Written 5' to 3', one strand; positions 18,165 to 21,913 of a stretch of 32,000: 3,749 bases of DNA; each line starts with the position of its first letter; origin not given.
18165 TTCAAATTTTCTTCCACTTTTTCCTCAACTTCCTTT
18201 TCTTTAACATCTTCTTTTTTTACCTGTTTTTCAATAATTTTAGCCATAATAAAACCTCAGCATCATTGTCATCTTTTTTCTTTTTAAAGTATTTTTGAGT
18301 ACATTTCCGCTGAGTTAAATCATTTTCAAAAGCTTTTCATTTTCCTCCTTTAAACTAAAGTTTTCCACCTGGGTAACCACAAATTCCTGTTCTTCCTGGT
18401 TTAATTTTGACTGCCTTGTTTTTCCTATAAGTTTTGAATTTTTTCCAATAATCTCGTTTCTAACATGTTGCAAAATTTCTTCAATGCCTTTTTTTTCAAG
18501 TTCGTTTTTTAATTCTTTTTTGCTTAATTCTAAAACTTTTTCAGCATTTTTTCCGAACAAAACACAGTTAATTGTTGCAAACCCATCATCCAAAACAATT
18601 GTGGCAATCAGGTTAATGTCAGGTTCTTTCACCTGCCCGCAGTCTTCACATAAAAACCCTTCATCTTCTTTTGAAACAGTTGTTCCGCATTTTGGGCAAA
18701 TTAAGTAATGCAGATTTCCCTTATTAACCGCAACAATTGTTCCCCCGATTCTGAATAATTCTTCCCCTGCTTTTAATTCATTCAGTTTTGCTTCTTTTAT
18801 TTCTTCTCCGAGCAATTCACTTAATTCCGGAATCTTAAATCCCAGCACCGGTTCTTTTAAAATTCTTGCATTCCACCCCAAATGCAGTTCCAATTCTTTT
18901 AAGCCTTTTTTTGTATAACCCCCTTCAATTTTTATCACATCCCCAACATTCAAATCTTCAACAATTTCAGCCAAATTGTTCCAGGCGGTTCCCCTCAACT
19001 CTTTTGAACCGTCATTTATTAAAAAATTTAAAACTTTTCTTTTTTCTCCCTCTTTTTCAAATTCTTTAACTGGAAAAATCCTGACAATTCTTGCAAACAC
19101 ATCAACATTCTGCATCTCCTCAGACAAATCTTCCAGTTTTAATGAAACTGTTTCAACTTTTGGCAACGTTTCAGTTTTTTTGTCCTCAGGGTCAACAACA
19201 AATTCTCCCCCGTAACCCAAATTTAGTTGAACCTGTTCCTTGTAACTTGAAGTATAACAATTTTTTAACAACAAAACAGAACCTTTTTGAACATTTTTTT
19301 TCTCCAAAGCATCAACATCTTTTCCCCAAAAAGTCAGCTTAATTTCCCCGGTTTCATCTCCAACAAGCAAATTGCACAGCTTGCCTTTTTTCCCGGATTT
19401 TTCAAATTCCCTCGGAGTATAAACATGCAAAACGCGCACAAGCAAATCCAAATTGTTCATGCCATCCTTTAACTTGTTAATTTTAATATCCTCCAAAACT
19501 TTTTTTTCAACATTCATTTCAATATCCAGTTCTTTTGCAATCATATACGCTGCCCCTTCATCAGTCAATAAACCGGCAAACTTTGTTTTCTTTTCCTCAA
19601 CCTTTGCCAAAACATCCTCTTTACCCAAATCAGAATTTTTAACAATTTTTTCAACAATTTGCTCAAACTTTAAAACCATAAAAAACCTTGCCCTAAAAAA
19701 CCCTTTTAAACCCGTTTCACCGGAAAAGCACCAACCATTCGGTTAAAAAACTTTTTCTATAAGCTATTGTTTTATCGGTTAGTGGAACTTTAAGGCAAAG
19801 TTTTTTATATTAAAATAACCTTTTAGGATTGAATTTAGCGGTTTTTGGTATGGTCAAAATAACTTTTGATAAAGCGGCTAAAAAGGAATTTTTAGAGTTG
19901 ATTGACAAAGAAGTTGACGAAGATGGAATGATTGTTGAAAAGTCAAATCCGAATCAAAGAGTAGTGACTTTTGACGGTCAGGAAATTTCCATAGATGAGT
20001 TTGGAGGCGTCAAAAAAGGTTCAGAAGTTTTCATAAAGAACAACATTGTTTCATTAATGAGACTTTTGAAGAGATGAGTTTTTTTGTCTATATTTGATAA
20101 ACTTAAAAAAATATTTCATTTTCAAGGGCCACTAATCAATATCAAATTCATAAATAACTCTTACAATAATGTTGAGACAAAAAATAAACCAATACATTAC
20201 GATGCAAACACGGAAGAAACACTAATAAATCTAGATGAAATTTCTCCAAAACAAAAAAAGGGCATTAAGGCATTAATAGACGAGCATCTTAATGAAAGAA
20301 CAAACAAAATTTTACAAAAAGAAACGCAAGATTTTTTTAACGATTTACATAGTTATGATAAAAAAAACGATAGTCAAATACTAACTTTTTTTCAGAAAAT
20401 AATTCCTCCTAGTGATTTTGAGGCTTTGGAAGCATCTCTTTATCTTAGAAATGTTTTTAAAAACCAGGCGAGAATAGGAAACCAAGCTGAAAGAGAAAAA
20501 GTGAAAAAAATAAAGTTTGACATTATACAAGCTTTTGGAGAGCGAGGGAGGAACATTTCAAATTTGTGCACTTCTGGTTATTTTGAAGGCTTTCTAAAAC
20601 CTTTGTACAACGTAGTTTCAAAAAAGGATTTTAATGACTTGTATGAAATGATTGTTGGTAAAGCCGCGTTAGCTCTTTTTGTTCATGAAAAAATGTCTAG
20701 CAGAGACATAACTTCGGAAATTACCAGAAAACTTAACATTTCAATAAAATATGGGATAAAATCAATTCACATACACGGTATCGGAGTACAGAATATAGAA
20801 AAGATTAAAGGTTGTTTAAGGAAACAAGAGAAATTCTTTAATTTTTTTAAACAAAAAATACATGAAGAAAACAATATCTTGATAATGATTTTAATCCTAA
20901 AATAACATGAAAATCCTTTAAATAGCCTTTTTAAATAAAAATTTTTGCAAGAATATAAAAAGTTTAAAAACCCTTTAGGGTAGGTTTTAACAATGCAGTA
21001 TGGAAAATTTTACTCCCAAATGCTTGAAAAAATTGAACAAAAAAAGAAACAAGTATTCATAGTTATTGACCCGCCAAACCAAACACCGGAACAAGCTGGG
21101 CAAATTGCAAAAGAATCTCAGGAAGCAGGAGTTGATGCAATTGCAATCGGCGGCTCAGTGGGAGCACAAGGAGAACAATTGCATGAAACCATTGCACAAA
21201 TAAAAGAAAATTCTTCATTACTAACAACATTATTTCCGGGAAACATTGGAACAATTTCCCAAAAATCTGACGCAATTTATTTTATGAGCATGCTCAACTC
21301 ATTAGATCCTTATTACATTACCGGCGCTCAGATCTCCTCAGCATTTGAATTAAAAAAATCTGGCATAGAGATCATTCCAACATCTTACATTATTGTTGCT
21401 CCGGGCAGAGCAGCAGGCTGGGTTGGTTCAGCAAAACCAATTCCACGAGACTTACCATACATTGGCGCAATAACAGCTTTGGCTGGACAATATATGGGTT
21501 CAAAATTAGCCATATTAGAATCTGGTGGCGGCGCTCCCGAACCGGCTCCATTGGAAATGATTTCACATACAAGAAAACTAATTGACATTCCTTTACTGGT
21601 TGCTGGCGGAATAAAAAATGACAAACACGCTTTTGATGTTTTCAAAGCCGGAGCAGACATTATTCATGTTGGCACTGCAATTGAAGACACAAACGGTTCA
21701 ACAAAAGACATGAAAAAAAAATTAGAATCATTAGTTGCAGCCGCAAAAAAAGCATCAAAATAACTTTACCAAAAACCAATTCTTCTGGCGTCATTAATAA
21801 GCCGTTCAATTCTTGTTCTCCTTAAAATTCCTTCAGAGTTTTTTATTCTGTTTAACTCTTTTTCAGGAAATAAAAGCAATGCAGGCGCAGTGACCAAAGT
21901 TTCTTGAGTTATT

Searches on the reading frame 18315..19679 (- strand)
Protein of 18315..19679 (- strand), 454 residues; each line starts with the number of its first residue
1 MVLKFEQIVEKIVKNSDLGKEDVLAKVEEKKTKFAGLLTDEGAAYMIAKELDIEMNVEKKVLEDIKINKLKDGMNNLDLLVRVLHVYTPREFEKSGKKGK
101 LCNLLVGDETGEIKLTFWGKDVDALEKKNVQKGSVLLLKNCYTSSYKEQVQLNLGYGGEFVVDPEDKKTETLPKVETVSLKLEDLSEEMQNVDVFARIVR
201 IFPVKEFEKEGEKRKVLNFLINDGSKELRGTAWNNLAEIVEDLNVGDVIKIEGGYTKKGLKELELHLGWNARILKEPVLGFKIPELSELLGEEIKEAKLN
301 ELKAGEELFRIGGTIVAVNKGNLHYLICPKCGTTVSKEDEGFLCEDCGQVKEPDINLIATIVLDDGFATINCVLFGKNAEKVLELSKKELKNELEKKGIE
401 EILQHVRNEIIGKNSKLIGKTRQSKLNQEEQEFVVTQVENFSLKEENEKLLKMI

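Call 40: search_protein_families(library=pfam, proteins=[window:18315-19679:-], max_evalue=0.001)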
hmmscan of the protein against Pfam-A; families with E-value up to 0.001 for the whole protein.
window:18315-19679:- (454 aa): 7 families
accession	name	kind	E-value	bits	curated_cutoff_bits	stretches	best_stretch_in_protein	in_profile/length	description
PF01336.31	tRNA_anti-codon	-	3.6e-18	65.7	27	2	202-266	11-68/75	OB-fold nucleic acid binding domain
PF17244.8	CDC24_OB3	-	1.1e-12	48.6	25.4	2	184-392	1-203/216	Cell division control protein 24, OB domain 3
PF08646.16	Rep_fac-A_C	-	1.9e-11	44.4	28.5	1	309-450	2-146/146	Replication factor-A C terminal domain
PF24903.1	OB_MEIOB_N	-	3.7e-06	26.7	27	1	180-253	6-86/140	MEIOB, N-terminal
PF16900.11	REPA_OB_2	-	4.8e-06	26.9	27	0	94-148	31-84/98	Replication protein A OB domain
PF21473.3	Ssb-like_OB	-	5.8e-05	23.6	24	1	71-155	2-90/97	Single-stranded DNA binding protein Ssb-like, OB fold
PF09999.14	DUF2240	-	0.00047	20.2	22.3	1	5-55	87-137/144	Uncharacterized protein conserved in archaea (DUF2240)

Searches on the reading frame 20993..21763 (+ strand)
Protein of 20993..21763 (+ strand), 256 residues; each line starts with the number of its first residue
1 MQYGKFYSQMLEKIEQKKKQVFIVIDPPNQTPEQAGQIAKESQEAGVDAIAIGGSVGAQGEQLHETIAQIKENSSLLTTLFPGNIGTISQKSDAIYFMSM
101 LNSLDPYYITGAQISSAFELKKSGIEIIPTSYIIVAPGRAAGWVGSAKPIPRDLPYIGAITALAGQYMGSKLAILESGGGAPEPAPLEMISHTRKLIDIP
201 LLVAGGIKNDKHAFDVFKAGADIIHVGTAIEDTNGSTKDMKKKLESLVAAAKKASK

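Call 40: search_protein_families(library=pfam, proteins=[window:20993-21763:+], max_evalue=0.001)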
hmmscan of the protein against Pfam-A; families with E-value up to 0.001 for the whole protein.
window:20993-21763:+ (256 aa): 6 families
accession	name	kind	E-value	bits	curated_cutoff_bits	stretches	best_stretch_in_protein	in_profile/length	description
PF01884.23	PcrB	-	3.3e-42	145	23.9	1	19-238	6-216/226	PcrB family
PF01180.27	DHO_dh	-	1.3e-06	28.3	27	1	183-246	223-289/291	Dihydroorotate dehydrogenase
PF00977.27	His_biosynth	-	3e-06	27.3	23.6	1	182-246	57-121/228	Histidine biosynthesis protein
PF00478.31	IMPDH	-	8.8e-06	25.4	25.6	0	179-236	188-245/345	IMP dehydrogenase / GMP reductase domain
PF05690.20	ThiG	-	0.0002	21.2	23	0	176-254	156-230/247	Thiazole biosynthesis protein ThiG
PF02581.23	TMP-TENI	-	0.00097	19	27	0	182-230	133-180/180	Thiamine monophosphate synthase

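Call 51: list_cluster_members(proteins=[P0001, P0002, window:20993-21763:+, window:29720-30379:+, window:27927-28601:+, window:25337-26245:-, window:18315-19679:-, window:12163-14049:-])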
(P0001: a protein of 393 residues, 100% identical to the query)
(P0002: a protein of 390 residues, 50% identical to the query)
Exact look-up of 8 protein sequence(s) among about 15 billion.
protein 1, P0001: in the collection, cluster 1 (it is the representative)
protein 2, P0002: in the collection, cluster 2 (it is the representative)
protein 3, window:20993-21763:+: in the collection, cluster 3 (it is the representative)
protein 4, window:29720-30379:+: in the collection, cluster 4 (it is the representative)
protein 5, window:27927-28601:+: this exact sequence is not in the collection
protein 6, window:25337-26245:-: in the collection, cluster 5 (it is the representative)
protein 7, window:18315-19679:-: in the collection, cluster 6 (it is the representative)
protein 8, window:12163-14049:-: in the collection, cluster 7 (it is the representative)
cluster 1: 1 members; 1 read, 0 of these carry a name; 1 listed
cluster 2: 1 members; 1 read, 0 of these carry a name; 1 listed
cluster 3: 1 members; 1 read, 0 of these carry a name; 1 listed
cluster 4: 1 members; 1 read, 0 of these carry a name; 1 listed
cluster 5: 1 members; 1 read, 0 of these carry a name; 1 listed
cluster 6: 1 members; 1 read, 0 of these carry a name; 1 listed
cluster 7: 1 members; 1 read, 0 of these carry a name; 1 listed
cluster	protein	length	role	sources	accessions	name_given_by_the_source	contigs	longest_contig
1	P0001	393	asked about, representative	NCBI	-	-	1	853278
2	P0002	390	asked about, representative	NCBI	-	-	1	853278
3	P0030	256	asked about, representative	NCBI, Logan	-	-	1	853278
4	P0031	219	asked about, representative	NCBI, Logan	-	-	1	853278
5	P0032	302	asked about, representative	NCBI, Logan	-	-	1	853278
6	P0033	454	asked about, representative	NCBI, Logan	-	-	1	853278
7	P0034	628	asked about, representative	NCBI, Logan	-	-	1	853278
